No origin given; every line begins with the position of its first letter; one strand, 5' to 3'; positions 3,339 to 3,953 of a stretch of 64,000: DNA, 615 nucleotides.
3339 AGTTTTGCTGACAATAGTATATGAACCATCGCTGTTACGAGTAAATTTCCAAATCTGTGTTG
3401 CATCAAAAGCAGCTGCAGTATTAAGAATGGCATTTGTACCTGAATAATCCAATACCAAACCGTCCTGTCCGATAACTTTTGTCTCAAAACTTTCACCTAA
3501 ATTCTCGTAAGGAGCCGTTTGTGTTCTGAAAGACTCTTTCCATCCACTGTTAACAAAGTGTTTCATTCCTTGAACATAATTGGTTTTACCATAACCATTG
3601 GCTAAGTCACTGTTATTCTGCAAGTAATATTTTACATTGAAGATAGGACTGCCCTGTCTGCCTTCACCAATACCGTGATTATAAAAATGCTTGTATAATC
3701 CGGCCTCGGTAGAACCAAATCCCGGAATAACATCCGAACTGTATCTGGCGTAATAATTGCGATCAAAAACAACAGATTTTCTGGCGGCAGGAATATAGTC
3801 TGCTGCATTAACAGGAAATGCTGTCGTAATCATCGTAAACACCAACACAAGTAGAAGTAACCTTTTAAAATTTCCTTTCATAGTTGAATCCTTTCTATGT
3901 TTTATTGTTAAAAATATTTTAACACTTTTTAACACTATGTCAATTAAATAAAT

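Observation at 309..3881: Third family member with the same 5' half but a different C-terminal 'head' domain (domain-shuffled polymorphic family)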

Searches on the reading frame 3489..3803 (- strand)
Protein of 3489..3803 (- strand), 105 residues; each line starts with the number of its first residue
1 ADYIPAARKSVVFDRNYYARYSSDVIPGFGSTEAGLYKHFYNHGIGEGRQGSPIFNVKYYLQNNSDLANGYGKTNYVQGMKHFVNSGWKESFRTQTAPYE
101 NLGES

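Call 10: search_protein_families(library=pfam, proteins=[window:3489-3803:-], max_evalue=10)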
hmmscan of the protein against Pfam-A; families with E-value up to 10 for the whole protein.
seq(105 aa): 2 families
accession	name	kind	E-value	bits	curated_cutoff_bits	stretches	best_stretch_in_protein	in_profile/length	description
PF00818.23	Ice_nucleation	-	0.00026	21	27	2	19-33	8-22/29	Ice nucleation protein repeat (2 copies)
PF03976.20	PPK2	-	0.023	14.7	22.3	1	3-61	84-142/229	Polyphosphate kinase 2 (PPK2)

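Call 56: search_solved_structures(query=window:3489-3803:-, max_evalue=10, show_alignments=2)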
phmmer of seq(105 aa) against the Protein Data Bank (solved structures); distinct sequences matched with E-value up to 10: 0.
